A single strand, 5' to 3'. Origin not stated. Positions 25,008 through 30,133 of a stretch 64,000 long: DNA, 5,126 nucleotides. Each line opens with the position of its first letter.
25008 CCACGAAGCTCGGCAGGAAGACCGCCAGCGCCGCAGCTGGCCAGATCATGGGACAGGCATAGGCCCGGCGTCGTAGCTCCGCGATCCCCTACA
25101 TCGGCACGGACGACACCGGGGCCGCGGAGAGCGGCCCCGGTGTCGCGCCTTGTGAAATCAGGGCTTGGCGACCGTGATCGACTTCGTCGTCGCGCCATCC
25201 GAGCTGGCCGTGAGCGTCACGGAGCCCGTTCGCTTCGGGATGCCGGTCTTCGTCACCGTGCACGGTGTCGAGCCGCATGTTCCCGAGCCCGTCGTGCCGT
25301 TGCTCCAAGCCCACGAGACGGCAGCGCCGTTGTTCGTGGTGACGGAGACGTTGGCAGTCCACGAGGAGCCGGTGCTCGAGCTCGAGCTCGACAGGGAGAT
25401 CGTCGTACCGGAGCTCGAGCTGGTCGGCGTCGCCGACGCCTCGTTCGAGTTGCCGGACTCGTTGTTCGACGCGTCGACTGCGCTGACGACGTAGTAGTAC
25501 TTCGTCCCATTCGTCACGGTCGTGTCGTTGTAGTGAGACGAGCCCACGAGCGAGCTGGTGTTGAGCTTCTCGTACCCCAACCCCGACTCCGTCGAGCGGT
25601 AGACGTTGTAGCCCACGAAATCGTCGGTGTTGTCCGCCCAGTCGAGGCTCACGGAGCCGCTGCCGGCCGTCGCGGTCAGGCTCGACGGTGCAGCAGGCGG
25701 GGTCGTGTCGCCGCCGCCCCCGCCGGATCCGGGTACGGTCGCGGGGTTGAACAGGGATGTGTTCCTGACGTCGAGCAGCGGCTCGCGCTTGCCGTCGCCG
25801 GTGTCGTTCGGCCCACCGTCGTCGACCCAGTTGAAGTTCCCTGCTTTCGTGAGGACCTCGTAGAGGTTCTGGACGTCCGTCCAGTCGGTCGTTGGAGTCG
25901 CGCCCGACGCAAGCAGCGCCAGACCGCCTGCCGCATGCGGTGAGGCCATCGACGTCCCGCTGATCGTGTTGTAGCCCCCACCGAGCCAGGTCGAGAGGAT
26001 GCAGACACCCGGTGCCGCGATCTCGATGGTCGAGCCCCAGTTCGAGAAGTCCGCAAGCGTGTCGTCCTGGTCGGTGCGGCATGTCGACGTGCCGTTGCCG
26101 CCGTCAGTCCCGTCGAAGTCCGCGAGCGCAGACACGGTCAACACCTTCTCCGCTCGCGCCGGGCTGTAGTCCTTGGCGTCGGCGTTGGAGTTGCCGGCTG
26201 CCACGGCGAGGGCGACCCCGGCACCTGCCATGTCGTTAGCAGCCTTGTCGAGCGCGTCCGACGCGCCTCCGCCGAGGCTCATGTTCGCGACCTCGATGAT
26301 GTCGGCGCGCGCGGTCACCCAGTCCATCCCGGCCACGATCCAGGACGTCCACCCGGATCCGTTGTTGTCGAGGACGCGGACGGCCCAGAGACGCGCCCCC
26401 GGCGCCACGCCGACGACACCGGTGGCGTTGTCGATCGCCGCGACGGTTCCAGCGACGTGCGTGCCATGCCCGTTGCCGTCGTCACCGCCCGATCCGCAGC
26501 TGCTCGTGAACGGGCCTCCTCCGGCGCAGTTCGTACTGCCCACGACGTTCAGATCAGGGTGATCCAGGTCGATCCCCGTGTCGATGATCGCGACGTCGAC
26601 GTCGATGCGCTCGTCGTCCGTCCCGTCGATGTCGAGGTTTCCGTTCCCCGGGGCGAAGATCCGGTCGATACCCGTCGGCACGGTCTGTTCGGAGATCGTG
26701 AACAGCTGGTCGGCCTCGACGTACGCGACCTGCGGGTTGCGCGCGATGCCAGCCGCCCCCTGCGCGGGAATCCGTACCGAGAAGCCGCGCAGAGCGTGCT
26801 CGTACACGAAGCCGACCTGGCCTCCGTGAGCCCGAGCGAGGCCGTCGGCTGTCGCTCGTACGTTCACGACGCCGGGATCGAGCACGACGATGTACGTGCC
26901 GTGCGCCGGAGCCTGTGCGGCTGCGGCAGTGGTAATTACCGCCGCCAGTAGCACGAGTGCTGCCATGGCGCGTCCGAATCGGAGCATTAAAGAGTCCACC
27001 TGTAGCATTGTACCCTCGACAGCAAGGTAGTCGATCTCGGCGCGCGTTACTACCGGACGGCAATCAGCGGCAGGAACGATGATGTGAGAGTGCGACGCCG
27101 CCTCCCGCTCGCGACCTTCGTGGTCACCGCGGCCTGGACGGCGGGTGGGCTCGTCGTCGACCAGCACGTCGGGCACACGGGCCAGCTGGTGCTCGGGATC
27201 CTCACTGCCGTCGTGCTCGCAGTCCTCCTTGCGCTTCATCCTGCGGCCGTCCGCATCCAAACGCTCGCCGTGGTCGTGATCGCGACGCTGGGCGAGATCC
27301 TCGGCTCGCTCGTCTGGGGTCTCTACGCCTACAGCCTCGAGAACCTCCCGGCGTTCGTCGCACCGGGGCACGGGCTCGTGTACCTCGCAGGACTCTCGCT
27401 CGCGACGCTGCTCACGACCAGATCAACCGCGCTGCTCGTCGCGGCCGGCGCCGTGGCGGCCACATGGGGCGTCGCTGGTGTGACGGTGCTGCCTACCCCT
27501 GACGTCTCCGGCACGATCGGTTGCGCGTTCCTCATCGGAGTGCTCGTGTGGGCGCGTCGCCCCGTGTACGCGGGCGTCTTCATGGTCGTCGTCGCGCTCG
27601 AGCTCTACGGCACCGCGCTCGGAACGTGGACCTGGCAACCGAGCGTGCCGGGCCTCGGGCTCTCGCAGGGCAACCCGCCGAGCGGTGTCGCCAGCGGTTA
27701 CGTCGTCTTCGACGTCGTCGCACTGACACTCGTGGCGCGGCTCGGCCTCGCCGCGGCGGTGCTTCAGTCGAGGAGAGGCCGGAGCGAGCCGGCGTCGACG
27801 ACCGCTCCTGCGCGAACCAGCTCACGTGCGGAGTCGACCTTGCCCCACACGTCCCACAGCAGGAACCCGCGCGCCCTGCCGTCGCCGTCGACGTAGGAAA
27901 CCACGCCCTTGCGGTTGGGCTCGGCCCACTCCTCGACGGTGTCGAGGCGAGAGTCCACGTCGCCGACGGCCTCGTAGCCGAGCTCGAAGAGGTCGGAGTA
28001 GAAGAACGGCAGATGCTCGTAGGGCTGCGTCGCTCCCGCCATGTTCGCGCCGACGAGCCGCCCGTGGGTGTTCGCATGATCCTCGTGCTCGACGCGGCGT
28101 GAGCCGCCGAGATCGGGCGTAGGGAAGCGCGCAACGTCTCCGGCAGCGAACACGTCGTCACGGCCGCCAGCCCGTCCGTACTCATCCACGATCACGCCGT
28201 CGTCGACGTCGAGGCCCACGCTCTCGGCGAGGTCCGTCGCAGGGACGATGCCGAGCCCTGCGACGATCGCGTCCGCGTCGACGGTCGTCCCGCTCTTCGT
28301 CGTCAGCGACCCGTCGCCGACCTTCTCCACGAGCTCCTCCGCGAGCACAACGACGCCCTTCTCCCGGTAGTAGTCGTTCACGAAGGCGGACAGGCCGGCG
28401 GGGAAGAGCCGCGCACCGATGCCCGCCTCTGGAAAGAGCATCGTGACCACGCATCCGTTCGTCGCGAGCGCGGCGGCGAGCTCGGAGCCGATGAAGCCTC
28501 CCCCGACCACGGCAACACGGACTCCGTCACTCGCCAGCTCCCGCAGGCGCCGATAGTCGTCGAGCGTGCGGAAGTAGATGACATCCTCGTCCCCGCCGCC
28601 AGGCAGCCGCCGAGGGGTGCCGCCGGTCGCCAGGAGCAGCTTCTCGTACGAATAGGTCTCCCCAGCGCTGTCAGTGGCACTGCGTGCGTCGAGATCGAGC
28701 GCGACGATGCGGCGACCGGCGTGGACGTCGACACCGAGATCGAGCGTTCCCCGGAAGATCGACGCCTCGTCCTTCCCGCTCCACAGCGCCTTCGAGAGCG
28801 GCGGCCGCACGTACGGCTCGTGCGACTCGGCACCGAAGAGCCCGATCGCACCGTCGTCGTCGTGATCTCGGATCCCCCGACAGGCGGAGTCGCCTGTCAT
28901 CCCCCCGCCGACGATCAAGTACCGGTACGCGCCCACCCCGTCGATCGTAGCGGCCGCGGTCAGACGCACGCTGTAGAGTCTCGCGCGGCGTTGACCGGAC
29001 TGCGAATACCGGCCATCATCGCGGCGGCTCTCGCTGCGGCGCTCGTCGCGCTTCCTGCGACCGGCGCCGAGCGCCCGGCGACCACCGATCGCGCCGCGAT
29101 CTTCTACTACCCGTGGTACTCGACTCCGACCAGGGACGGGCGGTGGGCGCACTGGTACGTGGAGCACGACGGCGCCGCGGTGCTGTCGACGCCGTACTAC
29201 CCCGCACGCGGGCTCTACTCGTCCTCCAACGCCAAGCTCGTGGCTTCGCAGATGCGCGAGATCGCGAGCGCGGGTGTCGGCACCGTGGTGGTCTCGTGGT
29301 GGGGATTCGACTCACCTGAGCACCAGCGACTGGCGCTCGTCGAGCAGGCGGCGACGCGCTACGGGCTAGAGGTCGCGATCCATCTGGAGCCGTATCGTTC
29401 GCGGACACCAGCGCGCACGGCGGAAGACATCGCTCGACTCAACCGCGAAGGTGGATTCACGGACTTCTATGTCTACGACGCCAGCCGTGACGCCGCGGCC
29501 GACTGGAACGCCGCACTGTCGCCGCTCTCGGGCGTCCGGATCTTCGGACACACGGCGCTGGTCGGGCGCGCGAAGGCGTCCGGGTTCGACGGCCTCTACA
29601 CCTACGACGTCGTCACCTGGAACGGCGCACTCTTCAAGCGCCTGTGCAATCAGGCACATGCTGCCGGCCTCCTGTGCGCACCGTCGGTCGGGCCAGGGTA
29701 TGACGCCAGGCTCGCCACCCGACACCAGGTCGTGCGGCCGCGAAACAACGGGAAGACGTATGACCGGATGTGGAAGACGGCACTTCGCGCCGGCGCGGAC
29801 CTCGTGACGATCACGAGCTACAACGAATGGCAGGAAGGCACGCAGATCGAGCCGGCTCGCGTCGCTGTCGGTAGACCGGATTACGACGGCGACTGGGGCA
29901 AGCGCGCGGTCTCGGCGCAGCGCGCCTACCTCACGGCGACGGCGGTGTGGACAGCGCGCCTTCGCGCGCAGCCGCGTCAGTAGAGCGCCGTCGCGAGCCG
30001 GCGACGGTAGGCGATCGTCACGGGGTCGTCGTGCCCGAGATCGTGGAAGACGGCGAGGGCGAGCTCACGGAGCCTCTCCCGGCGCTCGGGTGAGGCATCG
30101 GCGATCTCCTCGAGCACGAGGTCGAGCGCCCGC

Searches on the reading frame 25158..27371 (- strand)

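Call 26: search_protein_families(library=pfam, proteins=[window:25158-27371:-], max_evalue=0.0001)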
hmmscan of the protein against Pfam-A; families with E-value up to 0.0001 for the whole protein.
window:25158-27371:- (737 aa): 2 families
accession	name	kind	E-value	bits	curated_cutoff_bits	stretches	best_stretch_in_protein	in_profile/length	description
PF00082.27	Peptidase_S8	-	2.4e-45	155.5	21.8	1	258-504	4-269/288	Subtilase family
PF05922.21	Inhibitor_I9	-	3.1e-05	25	21.2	0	184-224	39-79/82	Peptidase inhibitor I9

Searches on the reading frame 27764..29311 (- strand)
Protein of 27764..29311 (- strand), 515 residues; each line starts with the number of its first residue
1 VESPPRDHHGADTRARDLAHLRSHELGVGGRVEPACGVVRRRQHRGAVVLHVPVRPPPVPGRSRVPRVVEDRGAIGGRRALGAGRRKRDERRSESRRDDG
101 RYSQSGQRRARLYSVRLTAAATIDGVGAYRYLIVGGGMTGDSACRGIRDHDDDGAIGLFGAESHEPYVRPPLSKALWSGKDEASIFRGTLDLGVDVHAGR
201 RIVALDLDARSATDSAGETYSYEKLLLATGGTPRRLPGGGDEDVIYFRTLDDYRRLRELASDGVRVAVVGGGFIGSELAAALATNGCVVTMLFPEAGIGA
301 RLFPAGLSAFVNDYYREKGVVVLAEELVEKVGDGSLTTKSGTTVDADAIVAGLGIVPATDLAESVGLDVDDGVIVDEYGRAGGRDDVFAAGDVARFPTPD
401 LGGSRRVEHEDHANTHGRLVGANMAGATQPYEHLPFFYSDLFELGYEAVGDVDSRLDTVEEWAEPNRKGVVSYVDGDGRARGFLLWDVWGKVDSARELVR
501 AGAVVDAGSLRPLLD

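Call 26: search_protein_families(library=pfam, proteins=[window:27764-29311:-], max_evalue=0.0001)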
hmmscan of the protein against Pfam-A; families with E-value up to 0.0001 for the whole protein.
window:27764-29311:- (515 aa): 3 families
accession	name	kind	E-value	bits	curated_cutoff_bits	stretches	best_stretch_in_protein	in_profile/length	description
PF07992.20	Pyr_redox_2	-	3.5e-51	174.8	26.1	1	129-413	1-287/291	Pyridine nucleotide-disulphide oxidoreductase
PF14721.12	AIF_C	-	4.7e-14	53.4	25.9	1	421-465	2-47/130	Apoptosis-inducing factor, mitochondrion-associated, C-term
PF00070.33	Pyr_redox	-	5e-11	43.4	22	1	265-334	1-69/82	Pyridine nucleotide-disulphide oxidoreductase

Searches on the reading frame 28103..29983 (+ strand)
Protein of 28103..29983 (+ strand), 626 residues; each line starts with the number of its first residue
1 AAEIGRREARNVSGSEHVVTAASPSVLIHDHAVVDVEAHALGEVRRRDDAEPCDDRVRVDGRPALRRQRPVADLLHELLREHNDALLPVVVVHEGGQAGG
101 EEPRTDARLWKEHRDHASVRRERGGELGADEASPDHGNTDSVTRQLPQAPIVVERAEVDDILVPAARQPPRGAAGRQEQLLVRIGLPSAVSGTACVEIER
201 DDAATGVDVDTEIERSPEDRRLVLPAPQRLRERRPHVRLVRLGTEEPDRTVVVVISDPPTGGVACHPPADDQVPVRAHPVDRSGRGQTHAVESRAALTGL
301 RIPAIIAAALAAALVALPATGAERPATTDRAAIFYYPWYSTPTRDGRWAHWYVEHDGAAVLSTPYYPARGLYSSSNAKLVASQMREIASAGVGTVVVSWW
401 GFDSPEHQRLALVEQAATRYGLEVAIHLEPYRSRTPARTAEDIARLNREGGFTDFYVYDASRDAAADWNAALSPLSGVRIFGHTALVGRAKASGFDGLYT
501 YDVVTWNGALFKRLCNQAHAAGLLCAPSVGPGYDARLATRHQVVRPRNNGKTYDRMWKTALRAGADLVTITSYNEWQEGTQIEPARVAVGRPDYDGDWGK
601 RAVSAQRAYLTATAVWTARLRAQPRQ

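Call 26: search_protein_families(library=pfam, proteins=[window:28103-29983:+], max_evalue=0.0001)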
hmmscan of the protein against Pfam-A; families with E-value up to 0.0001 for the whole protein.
window:28103-29983:+ (626 aa): 1 family
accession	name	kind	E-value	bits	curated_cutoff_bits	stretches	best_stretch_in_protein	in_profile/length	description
PF16317.11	Glyco_hydro_99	-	5.4e-42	144.6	33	1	332-621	7-340/341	Glycosyl hydrolase family 99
